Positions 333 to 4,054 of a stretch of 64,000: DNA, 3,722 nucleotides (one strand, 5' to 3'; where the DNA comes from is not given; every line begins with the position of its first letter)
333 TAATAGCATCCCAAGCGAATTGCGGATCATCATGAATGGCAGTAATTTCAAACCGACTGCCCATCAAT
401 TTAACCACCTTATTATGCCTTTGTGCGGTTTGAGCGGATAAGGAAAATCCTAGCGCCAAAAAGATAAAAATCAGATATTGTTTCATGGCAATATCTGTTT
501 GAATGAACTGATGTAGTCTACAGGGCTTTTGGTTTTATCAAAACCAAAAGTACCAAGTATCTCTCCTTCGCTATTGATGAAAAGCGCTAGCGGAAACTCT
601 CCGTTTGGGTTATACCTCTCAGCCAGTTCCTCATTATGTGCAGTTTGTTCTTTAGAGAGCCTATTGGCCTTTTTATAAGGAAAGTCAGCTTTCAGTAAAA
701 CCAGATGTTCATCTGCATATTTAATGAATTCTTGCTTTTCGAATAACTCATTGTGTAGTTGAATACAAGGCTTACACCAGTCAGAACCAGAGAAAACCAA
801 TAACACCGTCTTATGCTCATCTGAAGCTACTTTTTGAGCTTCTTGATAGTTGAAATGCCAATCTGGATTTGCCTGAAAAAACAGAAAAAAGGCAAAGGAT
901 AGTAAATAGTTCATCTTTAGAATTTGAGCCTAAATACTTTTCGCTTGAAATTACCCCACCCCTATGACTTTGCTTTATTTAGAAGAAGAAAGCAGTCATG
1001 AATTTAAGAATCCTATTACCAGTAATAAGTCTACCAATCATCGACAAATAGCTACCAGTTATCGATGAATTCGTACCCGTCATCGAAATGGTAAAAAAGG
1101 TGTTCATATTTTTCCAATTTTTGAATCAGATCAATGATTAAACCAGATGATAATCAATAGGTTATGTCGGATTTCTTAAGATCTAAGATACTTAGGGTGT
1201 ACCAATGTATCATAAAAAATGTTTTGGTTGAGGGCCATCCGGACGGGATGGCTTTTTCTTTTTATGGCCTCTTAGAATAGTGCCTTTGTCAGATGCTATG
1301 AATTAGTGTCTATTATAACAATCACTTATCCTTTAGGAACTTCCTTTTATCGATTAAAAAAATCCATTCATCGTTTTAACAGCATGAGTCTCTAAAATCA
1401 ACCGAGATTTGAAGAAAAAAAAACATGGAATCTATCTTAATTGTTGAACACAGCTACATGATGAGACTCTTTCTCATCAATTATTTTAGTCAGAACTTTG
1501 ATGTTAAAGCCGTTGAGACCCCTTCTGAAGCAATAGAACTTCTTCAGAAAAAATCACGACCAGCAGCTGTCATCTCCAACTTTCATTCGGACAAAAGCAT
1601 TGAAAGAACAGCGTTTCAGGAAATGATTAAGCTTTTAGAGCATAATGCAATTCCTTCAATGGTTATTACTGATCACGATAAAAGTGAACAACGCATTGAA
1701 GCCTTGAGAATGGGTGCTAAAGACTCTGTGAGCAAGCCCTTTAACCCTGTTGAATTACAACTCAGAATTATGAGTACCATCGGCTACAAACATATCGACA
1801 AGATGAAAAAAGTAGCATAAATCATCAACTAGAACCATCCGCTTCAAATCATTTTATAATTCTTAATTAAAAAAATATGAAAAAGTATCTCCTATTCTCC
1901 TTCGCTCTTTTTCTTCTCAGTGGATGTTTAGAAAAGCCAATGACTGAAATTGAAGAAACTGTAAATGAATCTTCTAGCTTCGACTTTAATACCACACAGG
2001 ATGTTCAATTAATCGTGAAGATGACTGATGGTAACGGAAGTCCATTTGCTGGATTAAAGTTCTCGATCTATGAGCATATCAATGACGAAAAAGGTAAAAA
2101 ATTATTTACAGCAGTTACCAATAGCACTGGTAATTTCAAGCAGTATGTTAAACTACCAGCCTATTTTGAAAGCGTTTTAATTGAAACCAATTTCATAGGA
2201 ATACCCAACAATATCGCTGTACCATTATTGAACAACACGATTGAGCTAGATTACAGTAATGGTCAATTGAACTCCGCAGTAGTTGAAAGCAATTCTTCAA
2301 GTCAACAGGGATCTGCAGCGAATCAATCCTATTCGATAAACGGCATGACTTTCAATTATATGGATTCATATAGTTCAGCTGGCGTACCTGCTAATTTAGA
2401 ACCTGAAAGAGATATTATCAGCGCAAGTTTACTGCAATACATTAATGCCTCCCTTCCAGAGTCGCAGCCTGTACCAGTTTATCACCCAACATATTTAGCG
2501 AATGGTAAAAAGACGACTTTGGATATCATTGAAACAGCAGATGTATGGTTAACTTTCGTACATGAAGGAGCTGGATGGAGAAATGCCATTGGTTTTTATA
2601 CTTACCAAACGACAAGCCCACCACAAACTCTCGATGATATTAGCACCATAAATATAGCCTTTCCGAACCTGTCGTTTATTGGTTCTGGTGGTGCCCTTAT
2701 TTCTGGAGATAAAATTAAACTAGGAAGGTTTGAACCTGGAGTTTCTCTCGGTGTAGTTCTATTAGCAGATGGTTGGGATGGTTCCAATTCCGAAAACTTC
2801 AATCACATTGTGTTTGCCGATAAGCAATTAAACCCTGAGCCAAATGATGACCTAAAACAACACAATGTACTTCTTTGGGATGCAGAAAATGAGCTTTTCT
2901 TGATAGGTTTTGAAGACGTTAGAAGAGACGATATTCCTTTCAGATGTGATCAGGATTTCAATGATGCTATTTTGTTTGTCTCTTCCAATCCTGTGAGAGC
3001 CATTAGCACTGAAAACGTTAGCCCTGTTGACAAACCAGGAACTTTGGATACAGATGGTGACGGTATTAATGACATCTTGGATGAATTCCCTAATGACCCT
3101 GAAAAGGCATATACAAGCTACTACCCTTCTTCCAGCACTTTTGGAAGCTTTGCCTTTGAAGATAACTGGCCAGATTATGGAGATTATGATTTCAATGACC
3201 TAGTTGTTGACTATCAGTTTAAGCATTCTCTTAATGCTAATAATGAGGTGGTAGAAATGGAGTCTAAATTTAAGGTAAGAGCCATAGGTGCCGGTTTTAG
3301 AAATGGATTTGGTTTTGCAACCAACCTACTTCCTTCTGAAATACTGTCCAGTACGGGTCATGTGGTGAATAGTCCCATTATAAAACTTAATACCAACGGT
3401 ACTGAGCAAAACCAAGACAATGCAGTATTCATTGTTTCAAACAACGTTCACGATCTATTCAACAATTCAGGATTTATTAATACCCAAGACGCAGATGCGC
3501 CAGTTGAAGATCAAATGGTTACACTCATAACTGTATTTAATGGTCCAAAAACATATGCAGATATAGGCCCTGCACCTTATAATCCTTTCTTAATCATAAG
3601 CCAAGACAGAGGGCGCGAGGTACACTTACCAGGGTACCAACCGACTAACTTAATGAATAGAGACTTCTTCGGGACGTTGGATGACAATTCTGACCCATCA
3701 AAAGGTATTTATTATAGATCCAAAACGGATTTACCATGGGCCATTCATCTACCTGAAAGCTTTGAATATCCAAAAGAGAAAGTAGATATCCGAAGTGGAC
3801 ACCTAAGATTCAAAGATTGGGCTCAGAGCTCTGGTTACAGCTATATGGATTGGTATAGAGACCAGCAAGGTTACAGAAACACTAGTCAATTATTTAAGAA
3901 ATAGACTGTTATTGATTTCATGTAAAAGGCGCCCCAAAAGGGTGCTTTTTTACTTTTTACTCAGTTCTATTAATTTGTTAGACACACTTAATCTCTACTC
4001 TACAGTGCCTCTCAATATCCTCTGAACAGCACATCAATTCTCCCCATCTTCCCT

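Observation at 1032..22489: Hidden regulon: 21-bp-period T(C/T)ATCG repeats placed exactly 36 bp before a -7 box at six promoters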

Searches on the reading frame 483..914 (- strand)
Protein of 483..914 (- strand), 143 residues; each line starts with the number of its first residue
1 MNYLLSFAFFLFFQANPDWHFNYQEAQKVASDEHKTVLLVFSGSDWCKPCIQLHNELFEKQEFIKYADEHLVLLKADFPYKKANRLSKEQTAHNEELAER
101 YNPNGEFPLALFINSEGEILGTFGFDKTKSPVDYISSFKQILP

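Call 8: search_protein_families(library=pfam, proteins=[window:483-914:-])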
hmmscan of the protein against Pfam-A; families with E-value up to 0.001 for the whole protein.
window:483-914:- (143 aa): 4 families
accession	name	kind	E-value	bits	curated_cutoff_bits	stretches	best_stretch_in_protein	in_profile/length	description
PF13098.12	Thioredoxin_2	-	4.2e-09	37.1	27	1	32-119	3-87/104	Thioredoxin-like domain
PF13899.12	Thioredoxin_7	-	3e-08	34.1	27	1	18-101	1-74/83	Thioredoxin-like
PF03190.21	Thioredox_DsbH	-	2.6e-06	27.9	27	1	14-124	16-120/163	Protein of unknown function, DUF255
PF00578.27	AhpC-TSA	-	0.00028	21.2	26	1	17-129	6-104/124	AhpC/TSA family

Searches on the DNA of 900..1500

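Call 22: search_rna_families(source=window, start=900, end=1500, threshold=evalue, max_evalue=1)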
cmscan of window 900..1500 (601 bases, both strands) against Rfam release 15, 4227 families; matches with E-value up to 1: 3.
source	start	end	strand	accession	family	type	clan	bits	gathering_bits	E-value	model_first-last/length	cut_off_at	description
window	1106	1263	+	RF04182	GibS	Gene; sRNA;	-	22.8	115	0.75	1-142/142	no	GibS sRNA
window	1231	1262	+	RF00489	ctRNA_p42d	Gene; antisense;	-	18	50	0.46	1-46/46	no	ctRNA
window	1092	1256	+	RF00372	sroH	Gene; sRNA;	-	14.9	80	0.31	1-161/161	no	sroH RNA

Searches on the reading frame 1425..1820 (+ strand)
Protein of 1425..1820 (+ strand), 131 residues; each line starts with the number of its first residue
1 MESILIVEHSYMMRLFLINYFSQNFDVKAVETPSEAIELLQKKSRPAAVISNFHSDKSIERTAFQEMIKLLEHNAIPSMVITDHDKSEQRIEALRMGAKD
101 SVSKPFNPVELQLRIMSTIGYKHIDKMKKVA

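Call 8: search_protein_families(library=pfam, proteins=[window:1425-1820:+])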
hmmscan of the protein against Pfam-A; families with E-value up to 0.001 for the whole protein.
window:1425-1820:+ (131 aa): 1 family
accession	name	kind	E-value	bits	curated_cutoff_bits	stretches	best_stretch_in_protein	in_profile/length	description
PF00072.30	Response_reg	-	5.2e-11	43.1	30.2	1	4-115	1-110/111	Response regulator receiver domain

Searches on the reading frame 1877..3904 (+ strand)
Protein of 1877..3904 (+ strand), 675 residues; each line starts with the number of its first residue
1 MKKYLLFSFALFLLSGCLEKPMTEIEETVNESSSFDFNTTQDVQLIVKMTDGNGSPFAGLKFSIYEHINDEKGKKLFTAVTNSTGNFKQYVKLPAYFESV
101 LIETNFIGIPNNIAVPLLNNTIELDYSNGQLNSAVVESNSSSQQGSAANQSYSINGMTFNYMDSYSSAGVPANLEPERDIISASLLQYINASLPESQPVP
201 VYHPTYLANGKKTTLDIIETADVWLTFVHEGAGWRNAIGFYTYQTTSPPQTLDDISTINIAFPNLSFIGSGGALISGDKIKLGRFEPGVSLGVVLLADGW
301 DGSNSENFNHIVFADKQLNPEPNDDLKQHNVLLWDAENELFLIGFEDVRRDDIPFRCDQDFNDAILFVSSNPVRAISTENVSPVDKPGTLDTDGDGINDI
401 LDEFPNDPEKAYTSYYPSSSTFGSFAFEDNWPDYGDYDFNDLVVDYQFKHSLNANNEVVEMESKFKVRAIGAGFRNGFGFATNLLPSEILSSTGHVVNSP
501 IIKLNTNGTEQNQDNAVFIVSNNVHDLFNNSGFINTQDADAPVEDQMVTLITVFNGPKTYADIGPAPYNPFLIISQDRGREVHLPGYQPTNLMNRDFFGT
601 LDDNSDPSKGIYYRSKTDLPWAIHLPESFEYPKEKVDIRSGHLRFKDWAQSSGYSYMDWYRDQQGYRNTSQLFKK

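Call 8: search_protein_families(library=pfam, proteins=[window:1877-3904:+])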
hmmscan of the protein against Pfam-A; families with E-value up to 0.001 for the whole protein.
window:1877-3904:+ (675 aa): 2 families
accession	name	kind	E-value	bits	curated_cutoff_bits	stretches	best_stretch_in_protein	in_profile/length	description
PF16130.10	DUF4842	-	3.8e-58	197.5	22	1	456-660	1-208/208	Domain of unknown function (DUF4842)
PF13448.11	DUF4114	-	1.2e-17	65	27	1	285-371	1-85/85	Domain of unknown function (DUF4114)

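Call 21: find_homologous_proteins(query=window:1877-3904:+, max_evalue=1e-30)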
Query window:1877-3904:+ (675 aa): 2088 proteins with E <= 1e-30 among 8000 candidates; the best 120 are listed.
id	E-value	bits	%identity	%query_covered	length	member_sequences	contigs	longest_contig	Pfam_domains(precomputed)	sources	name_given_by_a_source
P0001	0.0e+0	1550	100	100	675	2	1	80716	PF13448.12,PF16130.11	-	-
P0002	0.0e+0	1184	74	100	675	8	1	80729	PF13448.12,PF16130.11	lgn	-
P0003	0.0e+0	1172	74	100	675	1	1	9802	PF13448.12,PF16130.11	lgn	-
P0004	0.0e+0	1168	73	100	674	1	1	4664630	PF13448.12,PF16130.11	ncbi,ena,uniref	ncbi:LruC domain-containing protein [Roseivirga sp.]|uniref:LruC domain-containing protein n=1 Tax=R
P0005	0.0e+0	1155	73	100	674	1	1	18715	PF13448.12,PF16130.11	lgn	-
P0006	0.0e+0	1113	70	100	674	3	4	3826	PF13448.12,PF16130.11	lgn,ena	-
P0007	0.0e+0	1103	70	100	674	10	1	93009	PF13448.12,PF16130.11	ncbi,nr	ncbi:MAG: LruC domain-containing protein [Bacteroidota bacterium]|nr:LruC domain-containing protein 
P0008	0.0e+0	1103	69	100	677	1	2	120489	PF13448.12,PF16130.11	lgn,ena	-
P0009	0.0e+0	1081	68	100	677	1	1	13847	PF13448.12,PF16130.11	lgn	-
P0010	0.0e+0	1052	67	100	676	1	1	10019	PF13448.12,PF16130.11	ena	-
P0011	0.0e+0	1039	65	100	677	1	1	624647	PF13448.12,PF16130.11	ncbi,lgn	-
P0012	0.0e+0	1038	65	100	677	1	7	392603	PF13448.12,PF16130.11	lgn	-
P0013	0.0e+0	1032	65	100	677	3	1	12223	PF13448.12,PF16130.11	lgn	-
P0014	0.0e+0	1031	65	98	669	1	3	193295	PF13448.12,PF16130.11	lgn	-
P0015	0.0e+0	1028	68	95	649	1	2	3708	PF13448.12,PF16130.11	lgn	-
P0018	8.9e-296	1001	64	98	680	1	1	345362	PF13448.12,PF16130.11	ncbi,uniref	ncbi:LruC domain-containing protein [Roseivirga sp.]|uniref:LruC domain-containing protein n=1 Tax=R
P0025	1.4e-290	984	62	100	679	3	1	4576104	PF13448.12,PF16130.11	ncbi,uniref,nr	ncbi:hypothetical protein BFP97_04975 [Roseivirga sp. 4D4]|uniref:LruC domain-containing protein n=1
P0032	5.2e-286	969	62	100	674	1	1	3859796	PF13448.12,PF16130.11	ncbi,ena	-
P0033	5.9e-286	968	63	98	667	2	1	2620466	PF13448.12,PF16130.11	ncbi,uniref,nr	ncbi:hypothetical protein BFP71_13910 [Roseivirga misakiensis]|uniref:DUF4842 domain-containing prot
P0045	5.4e-277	939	60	100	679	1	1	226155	PF13448.12,PF16130.11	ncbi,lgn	-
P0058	3.9e-254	863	57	99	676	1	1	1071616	PF13448.12,PF16130.11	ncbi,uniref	ncbi:LruC domain-containing protein [Algoriphagus namhaensis]|uniref:LruC domain-containing protein 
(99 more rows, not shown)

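Call 23: find_encoding_contigs(protein=P0004, flank=4000, max_places=1)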
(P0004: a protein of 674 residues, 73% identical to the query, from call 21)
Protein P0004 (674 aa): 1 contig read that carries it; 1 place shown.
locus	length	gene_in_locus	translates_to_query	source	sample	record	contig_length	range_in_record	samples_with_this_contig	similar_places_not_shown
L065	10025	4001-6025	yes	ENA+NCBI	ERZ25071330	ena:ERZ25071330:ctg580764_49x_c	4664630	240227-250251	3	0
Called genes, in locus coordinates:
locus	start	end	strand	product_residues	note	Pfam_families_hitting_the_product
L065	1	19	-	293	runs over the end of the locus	PF11396:PepSY_like (weak)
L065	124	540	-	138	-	PF00355:Rieske (weak)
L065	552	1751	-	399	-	PF12094:DUF3570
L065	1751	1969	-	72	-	PF14086:DUF4266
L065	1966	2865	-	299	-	PF02424:ApbE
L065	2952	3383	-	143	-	PF13899:Thioredoxin_7, PF13098:Thioredoxin_2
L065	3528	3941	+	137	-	PF00072:Response_reg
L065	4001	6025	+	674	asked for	PF13448:DUF4114, PF16130:DUF4842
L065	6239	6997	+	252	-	PF02397:Bac_transf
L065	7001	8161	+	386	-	PF01757:Acyl_transf_3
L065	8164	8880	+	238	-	PF02321:OEP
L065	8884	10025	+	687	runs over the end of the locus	PF13807:GNVR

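Call 24: find_encoding_contigs(protein=P0011, flank=4000, max_places=1)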
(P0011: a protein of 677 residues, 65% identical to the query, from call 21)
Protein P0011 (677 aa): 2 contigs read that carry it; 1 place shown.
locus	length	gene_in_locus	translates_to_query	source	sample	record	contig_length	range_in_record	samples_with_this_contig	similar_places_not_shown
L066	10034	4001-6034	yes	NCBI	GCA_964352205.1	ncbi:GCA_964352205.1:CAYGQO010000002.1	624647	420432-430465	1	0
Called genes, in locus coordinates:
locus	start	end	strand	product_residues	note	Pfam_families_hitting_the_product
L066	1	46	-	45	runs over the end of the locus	-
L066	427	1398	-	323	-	PF00487:FA_desaturase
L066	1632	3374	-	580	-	PF00270:DEAD, PF04851:ResIII, PF00271:Helicase_C, PF28538:Helicase_helical, PF03880:DbpA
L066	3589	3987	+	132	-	PF00072:Response_reg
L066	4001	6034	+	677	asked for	PF13448:DUF4114, PF16130:DUF4842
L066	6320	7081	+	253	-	PF02397:Bac_transf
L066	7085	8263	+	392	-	PF01757:Acyl_transf_3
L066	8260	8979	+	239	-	PF02321:OEP (weak)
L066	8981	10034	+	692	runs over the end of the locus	PF13807:GNVR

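Call 25: find_encoding_contigs(protein=P0025, flank=4000, max_places=1)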
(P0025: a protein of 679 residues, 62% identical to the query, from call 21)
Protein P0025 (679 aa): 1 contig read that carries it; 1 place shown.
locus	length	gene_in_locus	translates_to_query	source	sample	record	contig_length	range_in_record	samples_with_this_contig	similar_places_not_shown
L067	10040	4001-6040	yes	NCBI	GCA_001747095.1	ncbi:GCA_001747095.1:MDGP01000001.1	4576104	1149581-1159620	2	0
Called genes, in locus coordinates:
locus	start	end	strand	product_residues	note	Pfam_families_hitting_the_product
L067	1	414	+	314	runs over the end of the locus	-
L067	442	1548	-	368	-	PF00487:FA_desaturase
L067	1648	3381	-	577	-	PF00270:DEAD, PF04851:ResIII, PF00271:Helicase_C, PF28538:Helicase_helical, PF03880:DbpA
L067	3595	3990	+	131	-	PF00072:Response_reg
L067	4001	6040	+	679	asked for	PF13448:DUF4114, PF16130:DUF4842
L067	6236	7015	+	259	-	PF02397:Bac_transf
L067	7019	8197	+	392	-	PF01757:Acyl_transf_3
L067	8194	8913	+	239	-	PF02321:OEP (weak)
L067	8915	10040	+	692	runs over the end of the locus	PF13807:GNVR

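Call 26: find_encoding_contigs(protein=P0033, flank=4000, max_places=1)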
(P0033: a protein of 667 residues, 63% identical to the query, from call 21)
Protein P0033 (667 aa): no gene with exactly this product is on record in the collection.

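Call 27: find_encoding_contigs(protein=P0018, flank=4000, max_places=1)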
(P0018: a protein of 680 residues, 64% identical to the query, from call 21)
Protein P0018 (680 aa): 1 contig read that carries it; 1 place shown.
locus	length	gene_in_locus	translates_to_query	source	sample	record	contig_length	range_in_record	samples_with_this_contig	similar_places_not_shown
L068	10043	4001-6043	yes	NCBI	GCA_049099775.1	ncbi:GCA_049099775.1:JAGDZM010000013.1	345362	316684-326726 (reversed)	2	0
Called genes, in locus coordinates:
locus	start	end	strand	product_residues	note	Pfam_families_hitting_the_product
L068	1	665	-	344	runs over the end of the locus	PF11396:PepSY_like (weak)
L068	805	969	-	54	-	-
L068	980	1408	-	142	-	PF00355:Rieske (faint)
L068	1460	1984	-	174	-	PF12094:DUF3570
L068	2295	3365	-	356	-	PF14054:DUF4249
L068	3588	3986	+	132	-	PF00072:Response_reg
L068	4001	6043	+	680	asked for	PF13448:DUF4114, PF16130:DUF4842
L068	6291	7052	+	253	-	PF02397:Bac_transf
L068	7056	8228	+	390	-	PF01757:Acyl_transf_3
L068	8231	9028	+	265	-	PF02321:OEP (weak)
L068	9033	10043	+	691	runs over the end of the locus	PF13807:GNVR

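Call 28: find_encoding_contigs(protein=P0032, flank=4000, max_places=1)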
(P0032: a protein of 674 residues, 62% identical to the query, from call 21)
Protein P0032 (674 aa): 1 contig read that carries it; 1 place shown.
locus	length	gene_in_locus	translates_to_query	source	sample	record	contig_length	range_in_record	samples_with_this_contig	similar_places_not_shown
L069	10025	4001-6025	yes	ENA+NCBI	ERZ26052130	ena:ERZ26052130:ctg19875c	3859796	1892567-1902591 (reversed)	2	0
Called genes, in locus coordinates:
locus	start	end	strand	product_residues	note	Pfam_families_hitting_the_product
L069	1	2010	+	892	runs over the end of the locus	PF13715:CarbopepD_reg_2 (faint), PF07715:Plug (weak), PF00593:TonB_dep_Rec_b-barrel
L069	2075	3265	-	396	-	PF20082:DUF6476 (faint), PF11396:PepSY_like (weak)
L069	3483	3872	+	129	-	PF00072:Response_reg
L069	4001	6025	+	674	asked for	PF13448:DUF4114, PF16130:DUF4842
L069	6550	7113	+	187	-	PF02397:Bac_transf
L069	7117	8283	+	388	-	PF01757:Acyl_transf_3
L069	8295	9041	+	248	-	PF02321:OEP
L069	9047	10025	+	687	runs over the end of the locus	PF13807:GNVR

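Call 29: find_encoding_contigs(protein=P0045, flank=4000, max_places=1)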
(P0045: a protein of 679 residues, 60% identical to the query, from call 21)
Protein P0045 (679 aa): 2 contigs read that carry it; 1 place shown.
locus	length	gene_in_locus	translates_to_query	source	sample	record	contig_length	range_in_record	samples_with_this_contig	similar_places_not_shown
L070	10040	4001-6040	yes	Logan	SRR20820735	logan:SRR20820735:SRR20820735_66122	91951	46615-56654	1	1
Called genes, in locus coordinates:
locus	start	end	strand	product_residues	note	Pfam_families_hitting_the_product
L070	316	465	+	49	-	-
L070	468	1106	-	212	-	-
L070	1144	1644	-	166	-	PF00578:AhpC-TSA, PF08534:Redoxin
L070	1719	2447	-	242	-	PF03649:UPF0014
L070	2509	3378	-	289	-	PF00561:Abhydrolase_1, PF12146:Hydrolase_4 (weak), PF12697:Abhydrolase_6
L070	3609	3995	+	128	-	PF00072:Response_reg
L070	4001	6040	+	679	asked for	PF13448:DUF4114, PF16130:DUF4842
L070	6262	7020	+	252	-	PF02397:Bac_transf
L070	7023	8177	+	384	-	PF01757:Acyl_transf_3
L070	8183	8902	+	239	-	PF02321:OEP (weak)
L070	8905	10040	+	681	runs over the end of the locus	PF13807:GNVR (weak)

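Call 30: find_encoding_contigs(protein=P0058, flank=10000, max_places=1)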
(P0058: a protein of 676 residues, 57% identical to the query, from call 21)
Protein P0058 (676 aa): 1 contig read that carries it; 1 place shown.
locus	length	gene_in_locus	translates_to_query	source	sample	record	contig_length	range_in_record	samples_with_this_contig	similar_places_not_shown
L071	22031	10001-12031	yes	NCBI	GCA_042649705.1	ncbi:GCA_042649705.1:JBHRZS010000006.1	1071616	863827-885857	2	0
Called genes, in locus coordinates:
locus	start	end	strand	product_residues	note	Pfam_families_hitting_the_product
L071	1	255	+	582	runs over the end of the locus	PF00501:AMP-binding, PF23562:AMP-binding_C_3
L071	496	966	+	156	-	PF22381:Staph_reg_Sar_Rot (weak), PF01047:MarR, PF13463:HTH_27 (weak)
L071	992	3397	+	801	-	PF02737:3HCDH_N, PF00725:3HCDH, PF00378:ECH_1, PF16113:ECH_2 (weak)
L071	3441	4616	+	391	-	PF00108:Thiolase_N, PF02803:Thiolase_C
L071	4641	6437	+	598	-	PF02771:Acyl-CoA_dh_N, PF02770:Acyl-CoA_dh_M, PF00441:Acyl-CoA_dh_1, PF08028:Acyl-CoA_dh_2, PF21343:ACAD9-ACADV_C (faint), PF22924:ACOX_C_alpha1, PF21263:Acyl-CoA-dh_C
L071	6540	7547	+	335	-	PF12006:DUF3500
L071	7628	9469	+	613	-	PF04107:GCS2, PF00571:CBS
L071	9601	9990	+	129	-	PF00072:Response_reg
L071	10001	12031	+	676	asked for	PF13448:DUF4114, PF16130:DUF4842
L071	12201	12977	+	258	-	PF02397:Bac_transf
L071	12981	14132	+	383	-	PF01757:Acyl_transf_3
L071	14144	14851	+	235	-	PF02321:OEP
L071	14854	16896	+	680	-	-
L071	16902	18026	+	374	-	-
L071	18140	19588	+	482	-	PF04932:Wzy_C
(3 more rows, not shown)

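Call 66: find_encoding_contigs(protein=P0002, flank=3000, max_places=1)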
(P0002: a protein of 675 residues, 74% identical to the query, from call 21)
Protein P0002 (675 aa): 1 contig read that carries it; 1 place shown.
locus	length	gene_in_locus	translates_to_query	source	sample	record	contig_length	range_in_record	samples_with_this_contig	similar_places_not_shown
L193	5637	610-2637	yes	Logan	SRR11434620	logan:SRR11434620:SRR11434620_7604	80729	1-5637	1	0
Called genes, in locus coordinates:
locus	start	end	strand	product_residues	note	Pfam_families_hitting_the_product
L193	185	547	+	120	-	PF00072:Response_reg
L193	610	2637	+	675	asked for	PF13448:DUF4114, PF16130:DUF4842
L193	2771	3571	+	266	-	PF13365:Trypsin_2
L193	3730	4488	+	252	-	PF02397:Bac_transf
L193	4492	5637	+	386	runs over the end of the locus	PF01757:Acyl_transf_3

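Call 67: find_encoding_contigs(protein=P0008, flank=3000, max_places=1)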
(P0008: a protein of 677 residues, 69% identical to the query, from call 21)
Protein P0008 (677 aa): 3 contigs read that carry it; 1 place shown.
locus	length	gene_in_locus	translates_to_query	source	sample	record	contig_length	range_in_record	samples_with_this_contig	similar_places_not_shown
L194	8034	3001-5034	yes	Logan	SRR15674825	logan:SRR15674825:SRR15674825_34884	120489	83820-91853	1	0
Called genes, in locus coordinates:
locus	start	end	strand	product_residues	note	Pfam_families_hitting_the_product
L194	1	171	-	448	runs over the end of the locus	PF01120:Alpha_L_fucos, PF14871:GHL6 (weak), PF16757:Fucosidase_C (faint)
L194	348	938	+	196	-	PF00578:AhpC-TSA, PF08534:Redoxin, PF13098:Thioredoxin_2 (weak), PF00085:Thioredoxin (weak), PF13905:Thioredoxin_8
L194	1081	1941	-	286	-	PF11396:PepSY_like (faint)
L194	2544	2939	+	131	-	PF00072:Response_reg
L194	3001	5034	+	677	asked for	PF13448:DUF4114, PF16130:DUF4842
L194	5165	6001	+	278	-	PF13365:Trypsin_2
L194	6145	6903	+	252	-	PF02397:Bac_transf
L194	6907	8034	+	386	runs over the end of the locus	PF01757:Acyl_transf_3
